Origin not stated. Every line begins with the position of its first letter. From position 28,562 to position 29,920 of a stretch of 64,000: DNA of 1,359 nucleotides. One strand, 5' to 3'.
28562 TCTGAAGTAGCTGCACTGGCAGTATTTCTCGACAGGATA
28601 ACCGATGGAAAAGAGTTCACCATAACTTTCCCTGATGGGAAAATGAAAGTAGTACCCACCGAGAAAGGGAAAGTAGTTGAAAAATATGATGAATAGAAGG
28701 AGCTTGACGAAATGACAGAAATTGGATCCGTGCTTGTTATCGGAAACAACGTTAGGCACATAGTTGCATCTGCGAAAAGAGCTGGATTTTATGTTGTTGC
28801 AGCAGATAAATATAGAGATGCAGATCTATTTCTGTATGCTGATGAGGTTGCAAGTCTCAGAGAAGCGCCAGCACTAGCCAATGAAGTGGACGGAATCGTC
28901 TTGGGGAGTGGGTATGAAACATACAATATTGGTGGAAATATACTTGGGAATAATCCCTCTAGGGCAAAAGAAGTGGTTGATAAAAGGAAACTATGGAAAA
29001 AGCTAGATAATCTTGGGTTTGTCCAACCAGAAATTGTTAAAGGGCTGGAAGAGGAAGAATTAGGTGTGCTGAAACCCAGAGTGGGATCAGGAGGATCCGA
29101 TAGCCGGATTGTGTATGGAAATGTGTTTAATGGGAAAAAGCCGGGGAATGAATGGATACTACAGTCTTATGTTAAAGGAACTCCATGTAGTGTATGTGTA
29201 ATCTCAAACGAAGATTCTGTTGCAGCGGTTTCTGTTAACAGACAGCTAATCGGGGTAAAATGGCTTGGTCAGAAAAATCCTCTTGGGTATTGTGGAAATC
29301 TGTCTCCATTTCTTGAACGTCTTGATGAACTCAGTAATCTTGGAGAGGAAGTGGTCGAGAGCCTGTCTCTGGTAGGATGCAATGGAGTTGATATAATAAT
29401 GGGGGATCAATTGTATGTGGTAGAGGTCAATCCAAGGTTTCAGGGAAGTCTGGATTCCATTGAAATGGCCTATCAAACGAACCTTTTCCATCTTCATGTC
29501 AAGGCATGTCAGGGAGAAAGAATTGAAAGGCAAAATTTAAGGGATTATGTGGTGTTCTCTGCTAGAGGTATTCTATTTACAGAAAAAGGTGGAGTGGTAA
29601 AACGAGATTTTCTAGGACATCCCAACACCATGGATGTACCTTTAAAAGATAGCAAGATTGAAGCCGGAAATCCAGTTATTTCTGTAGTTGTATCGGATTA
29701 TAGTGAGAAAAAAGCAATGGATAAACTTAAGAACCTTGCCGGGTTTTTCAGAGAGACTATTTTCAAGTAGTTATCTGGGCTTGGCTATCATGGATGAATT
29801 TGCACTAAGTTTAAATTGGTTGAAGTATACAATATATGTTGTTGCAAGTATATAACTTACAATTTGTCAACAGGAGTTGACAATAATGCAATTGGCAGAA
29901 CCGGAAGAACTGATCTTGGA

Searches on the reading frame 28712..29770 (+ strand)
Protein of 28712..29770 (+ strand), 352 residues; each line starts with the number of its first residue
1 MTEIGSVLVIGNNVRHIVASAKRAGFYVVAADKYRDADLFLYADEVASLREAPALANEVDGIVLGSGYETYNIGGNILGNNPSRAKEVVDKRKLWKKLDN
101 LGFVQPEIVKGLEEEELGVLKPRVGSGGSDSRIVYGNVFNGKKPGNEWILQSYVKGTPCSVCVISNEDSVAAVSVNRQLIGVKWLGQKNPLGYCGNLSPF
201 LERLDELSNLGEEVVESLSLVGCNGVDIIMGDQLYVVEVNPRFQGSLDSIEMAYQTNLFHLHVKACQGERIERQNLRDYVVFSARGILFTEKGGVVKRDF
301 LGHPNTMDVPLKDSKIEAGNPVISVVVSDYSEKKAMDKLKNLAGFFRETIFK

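Call 88: search_protein_families(library=pfam, proteins=[window:28712-29770:+], max_evalue=0.00001)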
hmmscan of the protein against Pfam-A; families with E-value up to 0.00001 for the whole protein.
window:28712-29770:+ (352 aa): 2 families
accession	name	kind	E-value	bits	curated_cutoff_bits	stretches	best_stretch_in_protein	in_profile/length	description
PF02655.19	ATP-grasp_3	-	4e-35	121.7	23.2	1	89-246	2-160/160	ATP-grasp domain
PF15632.11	ATPgrasp_Ter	-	4.3e-06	27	29.1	0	147-273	4-116/131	ATP-grasp in the biosynthetic pathway with Ter operon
